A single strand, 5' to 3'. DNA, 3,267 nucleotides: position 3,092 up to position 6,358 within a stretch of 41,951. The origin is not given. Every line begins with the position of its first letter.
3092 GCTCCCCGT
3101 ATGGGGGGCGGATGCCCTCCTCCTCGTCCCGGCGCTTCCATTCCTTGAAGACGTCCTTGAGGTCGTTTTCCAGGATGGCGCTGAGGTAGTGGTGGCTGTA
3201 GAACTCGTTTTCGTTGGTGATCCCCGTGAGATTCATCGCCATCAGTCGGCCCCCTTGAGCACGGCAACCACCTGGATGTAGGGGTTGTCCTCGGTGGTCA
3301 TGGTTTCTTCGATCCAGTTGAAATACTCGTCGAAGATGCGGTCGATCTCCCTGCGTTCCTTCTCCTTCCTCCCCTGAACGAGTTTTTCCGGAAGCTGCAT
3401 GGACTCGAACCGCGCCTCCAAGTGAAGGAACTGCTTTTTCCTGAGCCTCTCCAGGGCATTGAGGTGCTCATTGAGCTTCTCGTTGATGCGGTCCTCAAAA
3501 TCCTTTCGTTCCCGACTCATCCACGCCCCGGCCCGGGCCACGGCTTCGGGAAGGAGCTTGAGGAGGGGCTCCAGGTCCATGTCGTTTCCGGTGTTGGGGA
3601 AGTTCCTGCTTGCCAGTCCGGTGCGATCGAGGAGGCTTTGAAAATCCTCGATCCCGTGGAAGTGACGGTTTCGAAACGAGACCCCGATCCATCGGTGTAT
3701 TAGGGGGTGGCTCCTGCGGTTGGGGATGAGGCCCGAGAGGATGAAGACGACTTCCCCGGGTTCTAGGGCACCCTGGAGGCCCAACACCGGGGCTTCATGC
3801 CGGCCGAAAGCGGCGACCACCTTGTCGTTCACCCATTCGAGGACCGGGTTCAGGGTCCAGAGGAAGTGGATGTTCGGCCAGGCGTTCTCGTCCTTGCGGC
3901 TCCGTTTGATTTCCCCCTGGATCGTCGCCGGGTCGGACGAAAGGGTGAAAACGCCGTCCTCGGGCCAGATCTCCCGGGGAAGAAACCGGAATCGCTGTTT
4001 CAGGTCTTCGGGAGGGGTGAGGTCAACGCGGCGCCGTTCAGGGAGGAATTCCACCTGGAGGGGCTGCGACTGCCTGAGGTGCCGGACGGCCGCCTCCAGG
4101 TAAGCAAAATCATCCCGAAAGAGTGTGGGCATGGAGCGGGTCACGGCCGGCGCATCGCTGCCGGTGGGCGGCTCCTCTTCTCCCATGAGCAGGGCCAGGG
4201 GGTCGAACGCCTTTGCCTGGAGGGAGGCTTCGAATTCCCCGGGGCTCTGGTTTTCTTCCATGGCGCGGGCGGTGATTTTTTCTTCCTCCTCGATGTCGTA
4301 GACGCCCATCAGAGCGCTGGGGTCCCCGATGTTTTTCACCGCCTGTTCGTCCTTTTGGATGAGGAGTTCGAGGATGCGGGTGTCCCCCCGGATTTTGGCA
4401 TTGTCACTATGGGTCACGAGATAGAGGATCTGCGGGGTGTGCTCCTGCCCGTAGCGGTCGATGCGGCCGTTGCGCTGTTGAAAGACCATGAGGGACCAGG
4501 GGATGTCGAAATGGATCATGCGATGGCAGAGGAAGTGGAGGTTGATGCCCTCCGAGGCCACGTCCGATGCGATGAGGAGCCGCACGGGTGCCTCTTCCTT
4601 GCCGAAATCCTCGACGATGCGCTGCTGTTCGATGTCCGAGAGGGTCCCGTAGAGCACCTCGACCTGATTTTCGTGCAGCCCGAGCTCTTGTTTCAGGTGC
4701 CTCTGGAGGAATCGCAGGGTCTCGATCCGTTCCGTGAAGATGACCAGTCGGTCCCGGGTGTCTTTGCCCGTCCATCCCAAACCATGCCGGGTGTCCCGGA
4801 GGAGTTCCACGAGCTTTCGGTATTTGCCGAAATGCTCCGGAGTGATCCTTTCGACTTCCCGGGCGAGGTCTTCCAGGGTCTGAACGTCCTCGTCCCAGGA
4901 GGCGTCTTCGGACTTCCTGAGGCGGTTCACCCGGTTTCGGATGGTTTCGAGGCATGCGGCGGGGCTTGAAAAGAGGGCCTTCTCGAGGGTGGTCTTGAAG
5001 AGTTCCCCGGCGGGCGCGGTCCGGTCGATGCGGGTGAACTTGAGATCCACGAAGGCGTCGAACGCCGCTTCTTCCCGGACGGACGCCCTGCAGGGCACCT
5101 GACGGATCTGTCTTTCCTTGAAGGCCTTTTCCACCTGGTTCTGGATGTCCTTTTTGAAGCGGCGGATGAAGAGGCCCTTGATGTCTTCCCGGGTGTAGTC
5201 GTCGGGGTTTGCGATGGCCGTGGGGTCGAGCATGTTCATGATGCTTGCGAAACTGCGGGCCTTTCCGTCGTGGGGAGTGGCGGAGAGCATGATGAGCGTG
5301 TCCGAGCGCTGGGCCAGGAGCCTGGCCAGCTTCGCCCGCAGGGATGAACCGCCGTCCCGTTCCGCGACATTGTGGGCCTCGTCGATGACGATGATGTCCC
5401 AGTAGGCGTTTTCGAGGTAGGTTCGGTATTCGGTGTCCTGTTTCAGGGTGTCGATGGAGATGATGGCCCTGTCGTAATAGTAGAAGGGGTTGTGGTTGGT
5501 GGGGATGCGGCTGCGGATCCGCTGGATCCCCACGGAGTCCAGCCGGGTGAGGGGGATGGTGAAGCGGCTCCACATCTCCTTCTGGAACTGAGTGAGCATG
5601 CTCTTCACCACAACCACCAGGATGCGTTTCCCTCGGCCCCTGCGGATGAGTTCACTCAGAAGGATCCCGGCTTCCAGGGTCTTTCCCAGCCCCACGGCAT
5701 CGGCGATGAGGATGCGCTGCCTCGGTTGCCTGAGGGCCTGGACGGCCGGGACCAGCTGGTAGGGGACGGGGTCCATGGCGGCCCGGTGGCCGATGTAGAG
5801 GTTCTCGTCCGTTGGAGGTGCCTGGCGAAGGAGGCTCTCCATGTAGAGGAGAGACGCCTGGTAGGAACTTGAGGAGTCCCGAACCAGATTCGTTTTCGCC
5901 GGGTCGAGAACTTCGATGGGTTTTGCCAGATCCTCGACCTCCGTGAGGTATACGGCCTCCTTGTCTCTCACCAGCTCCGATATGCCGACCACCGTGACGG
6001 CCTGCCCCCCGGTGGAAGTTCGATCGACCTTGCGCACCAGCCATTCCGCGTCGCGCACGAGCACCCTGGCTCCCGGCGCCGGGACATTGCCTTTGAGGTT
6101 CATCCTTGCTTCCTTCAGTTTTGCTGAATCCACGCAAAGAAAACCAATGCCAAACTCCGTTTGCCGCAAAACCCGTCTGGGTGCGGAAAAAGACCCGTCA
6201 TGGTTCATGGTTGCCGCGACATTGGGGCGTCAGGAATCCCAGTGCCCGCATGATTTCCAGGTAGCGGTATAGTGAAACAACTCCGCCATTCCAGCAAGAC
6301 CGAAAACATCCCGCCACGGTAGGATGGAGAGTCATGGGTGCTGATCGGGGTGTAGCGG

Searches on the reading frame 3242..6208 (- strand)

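Call 28: search_protein_families(library=pfam, proteins=[window:3242-6208:-], max_evalue=0.00001)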
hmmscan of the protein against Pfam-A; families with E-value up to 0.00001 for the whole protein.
window:3242-6208:- (988 aa): 4 families
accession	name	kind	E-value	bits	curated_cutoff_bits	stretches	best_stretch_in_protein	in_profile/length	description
PF00271.37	Helicase_C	-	1e-15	58.4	23.5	1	465-587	5-110/110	Helicase conserved C-terminal domain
PF00176.29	SNF2-rel_dom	-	1.6e-13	50.8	24.9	1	166-340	20-191/290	SNF2-related domain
PF04851.21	ResIII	-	7.4e-11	42.7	22.5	1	157-313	17-163/164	Type III restriction enzyme, res subunit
PF00270.35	DEAD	-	2.8e-10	40.6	26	1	158-313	10-161/167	DEAD/DEAH box helicase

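Call 42: search_protein_families(library=padloc, proteins=[window:3242-6208:-], max_evalue=0.00001)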
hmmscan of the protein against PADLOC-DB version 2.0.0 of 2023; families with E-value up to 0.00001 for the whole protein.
window:3242-6208:- (988 aa): 38 families (the best 25 are shown)
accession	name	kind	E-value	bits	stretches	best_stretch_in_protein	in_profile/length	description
PDLC02621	DrmD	-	1.5e-106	355.8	2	37-453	7-446/1040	DrmD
PDLC02572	DrmA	-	1.6e-73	246.1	2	36-442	7-434/1043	DrmA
PDLC02504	BrxHI|BrxHII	-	5.6e-68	227.8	2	149-433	112-401/971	BrxHII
PDLC02500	BrxHI|BrxHII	-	3.4e-62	209.2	2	143-375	87-336/933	BrxHI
PDLC00659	HmaA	-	1.5e-59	199.9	2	141-432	99-400/1176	SNF2 helicase / DEAD-box helicase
PDLC02633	DrmD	-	5.5e-59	197.9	2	137-446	116-443/839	DrmD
PDLC02632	DrmD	-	2.3e-56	189.6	2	40-436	13-431/662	DrmD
PDLC02853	DpdE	-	1.6e-43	146.8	2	144-355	95-313/985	DpdE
PDLC02620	DrmD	-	8.2e-41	137.9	2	114-447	70-404/1060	DrmD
PDLC02840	DpdE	-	3.3e-39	132.9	3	449-605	528-673/1091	DpdE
PDLC02624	DrmD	-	4.6e-37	125.8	2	184-431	2-267/652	DrmD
PDLC02843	DpdE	-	5.2e-36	122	2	145-410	157-373/1091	DpdE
PDLC02619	DrmD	-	1.7e-34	117.1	2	141-443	27-336/872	DrmD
PDLC02623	DrmD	-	8.8e-34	114.4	2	481-635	525-668/1040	DrmD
PDLC02634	DrmD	-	1.4e-33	113.7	2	147-369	92-316/900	DrmD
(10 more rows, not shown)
